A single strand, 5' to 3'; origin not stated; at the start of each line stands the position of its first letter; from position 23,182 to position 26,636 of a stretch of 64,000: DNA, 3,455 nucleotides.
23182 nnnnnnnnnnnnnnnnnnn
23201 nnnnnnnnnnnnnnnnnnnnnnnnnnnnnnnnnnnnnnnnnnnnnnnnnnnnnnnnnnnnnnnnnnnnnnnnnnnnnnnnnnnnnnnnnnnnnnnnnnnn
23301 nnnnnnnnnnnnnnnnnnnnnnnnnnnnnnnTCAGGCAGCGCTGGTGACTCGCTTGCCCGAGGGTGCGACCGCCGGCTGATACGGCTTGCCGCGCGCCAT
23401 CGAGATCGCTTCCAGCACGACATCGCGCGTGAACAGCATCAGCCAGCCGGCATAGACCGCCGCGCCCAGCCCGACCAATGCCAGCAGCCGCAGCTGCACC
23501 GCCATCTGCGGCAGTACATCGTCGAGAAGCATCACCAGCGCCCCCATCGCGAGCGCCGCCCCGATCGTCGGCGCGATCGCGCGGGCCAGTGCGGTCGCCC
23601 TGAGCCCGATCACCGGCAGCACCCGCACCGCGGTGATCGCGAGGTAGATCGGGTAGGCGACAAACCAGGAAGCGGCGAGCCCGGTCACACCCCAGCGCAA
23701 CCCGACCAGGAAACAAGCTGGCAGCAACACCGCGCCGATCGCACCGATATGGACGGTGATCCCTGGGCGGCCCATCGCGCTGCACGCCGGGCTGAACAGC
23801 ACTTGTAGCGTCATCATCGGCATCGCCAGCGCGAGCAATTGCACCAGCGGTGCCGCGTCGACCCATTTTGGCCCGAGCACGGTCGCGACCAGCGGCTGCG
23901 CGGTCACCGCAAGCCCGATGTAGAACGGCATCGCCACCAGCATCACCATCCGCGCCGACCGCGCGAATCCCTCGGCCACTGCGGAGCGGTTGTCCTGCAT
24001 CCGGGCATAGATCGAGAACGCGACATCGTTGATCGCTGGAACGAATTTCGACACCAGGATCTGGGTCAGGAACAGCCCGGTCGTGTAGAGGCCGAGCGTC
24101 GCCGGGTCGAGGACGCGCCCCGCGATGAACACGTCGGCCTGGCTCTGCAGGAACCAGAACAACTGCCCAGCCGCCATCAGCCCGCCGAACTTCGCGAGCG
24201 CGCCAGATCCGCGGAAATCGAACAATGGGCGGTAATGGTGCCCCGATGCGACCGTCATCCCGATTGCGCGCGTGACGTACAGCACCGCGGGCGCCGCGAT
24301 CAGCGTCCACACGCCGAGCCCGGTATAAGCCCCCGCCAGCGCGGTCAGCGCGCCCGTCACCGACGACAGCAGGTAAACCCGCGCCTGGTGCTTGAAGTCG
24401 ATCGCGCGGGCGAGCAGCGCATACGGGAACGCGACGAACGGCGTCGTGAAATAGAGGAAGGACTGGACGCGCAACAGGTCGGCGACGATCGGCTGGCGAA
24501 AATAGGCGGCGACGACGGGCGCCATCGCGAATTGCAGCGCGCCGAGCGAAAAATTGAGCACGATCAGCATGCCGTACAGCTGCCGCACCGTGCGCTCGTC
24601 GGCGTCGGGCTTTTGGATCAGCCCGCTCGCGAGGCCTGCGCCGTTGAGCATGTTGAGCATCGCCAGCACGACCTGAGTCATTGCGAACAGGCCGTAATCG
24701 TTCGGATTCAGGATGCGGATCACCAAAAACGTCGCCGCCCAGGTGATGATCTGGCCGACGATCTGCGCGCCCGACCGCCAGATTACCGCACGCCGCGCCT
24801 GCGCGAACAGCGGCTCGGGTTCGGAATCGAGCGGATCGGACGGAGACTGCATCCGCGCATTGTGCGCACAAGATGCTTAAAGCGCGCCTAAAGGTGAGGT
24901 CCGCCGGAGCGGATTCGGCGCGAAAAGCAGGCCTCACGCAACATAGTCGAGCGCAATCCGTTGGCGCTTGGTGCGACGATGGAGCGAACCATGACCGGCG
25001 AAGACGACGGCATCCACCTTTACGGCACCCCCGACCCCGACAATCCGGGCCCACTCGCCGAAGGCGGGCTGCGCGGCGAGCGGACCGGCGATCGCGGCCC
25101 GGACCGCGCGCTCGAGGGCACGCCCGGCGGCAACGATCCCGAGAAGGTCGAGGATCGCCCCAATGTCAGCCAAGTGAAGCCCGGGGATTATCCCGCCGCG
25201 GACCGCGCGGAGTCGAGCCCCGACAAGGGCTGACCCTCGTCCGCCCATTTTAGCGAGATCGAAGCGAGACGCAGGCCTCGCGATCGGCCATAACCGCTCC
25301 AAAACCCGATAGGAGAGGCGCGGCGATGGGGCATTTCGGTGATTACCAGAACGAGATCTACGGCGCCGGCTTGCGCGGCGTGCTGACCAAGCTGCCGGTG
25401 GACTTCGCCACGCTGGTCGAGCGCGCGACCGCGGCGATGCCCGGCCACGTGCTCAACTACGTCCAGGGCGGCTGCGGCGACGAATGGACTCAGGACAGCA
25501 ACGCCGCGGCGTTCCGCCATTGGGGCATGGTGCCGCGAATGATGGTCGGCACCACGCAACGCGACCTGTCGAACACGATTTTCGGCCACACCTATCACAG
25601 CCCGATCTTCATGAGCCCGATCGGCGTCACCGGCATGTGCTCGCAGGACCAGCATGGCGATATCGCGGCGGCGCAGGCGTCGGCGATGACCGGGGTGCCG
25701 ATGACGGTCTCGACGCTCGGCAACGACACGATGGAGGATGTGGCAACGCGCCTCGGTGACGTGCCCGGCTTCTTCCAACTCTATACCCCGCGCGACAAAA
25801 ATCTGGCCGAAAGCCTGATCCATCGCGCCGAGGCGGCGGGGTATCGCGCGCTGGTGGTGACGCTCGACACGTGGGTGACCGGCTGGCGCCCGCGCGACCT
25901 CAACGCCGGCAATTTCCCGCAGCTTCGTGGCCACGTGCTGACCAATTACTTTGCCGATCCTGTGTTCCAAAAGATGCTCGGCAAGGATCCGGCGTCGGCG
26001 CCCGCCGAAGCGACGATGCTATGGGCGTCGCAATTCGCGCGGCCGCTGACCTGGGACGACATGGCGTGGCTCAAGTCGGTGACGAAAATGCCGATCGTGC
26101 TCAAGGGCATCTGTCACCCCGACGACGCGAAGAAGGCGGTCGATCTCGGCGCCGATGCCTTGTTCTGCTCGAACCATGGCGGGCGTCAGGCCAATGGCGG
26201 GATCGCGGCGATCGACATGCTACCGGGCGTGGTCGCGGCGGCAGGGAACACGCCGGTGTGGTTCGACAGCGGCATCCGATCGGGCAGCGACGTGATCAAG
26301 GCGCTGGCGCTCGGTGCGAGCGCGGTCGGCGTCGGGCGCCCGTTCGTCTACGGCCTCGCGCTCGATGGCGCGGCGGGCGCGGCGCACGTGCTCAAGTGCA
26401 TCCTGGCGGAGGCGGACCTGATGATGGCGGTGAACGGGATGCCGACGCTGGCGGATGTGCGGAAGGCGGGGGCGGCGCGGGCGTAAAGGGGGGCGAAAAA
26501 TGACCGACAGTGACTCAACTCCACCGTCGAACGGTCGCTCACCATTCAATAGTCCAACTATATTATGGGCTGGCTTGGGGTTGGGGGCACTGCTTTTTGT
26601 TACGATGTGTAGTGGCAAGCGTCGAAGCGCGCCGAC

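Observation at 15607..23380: Minimal split NRPS operon predicted to build an oxidised Leu-Gly dipeptide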

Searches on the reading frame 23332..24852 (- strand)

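Call 10: search_protein_families(library=pfam, proteins=[window:23332-24852:-], max_evalue=0.01)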
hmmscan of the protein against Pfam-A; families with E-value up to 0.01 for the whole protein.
window:23332-24852:- (506 aa): 2 families
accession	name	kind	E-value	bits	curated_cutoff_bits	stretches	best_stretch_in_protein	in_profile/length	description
PF13440.11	Polysacc_synt_3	-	4.6e-63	213.6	23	1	45-335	3-293/293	Polysaccharide biosynthesis protein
PF01943.22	Polysacc_synt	-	6.6e-15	55.7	28.2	1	21-279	3-267/274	Polysaccharide biosynthesis protein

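Call 50: search_protein_families(library=pfam, proteins=[window:23332-24852:-], max_evalue=0.0001)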
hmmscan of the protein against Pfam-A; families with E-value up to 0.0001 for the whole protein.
window:23332-24852:- (506 aa): 2 families
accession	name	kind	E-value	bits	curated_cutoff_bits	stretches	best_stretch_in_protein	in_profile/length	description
PF13440.11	Polysacc_synt_3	-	4.6e-63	213.6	23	1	45-335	3-293/293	Polysaccharide biosynthesis protein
PF01943.22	Polysacc_synt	-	6.6e-15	55.7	28.2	1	21-279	3-267/274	Polysaccharide biosynthesis protein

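Call 67: search_protein_families(library=ncbifam, proteins=[window:23332-24852:-], max_evalue=1e-10)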
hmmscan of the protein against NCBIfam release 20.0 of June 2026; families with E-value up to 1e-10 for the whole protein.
window:23332-24852:- (506 aa): 3 families
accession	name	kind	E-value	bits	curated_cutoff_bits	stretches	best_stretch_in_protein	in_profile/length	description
NF007773.0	PRK10459.1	equivalog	7.1e-49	167.1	273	1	23-482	11-475/492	MOP flippase family protein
NF047674.1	TeichurnBiosyTuaB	equivalog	2.8e-43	148.7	580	1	22-469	11-464/469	teichuronic acid biosynthesis protein TuaB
NF058658.1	Oglyco_Wzx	exception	6.5e-36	124.4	720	1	21-484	12-473/478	O-glycosylation flippase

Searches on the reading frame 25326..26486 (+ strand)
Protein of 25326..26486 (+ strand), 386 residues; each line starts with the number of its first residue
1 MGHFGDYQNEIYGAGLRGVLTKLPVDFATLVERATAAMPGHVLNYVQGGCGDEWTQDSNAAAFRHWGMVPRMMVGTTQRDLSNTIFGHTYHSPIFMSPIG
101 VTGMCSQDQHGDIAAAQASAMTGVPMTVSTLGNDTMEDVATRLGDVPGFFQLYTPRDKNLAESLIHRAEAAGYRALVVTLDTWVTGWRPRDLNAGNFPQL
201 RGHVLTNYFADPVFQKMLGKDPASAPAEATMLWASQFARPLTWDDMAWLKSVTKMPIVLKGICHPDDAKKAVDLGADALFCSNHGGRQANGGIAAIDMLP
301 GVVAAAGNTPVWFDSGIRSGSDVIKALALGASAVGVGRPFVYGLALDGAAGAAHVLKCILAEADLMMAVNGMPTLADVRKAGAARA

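Call 10: search_protein_families(library=pfam, proteins=[window:25326-26486:+], max_evalue=0.01)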
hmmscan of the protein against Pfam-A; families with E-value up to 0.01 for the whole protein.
window:25326-26486:+ (386 aa): 5 families
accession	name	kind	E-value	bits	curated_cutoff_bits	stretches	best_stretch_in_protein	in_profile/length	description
PF01070.24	FMN_dh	-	1.3e-113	380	24.9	1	34-380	1-345/350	FMN-dependent dehydrogenase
PF05690.20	ThiG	-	5e-06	26.5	23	0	290-334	158-201/247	Thiazole biosynthesis protein ThiG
PF00478.31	IMPDH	-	4.6e-05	23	25.6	1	303-340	202-239/345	IMP dehydrogenase / GMP reductase domain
PF03060.21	NMO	-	0.00035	20.5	28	1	260-364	141-247/331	Nitronate monooxygenase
PF01645.23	Glu_synthase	-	0.0037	16.9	20.4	1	312-339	279-306/369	Conserved region in glutamate synthase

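Call 67: search_protein_families(library=ncbifam, proteins=[window:25326-26486:+], max_evalue=1e-10)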
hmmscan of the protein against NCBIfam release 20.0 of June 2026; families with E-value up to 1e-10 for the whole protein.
window:25326-26486:+ (386 aa): 4 families
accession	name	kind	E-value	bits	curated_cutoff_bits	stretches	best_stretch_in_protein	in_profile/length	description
NF008398.0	PRK11197.1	subfamily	2.8e-66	223.8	376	1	32-380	11-372/381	L-lactate dehydrogenase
TIGR02708.1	L_lactate_ox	equivalog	1.8e-60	204.9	645.5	1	30-380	19-355/367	L-lactate oxidase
NF033901.1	L_lactate_LldD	exception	3e-60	204.2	550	2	234-380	225-372/377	FMN-dependent L-lactate dehydrogenase LldD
TIGR03966.1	actino_HemFlav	equivalog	1.4e-58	198.5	470.85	2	228-365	223-359/385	pre-mycofactocin synthase MftD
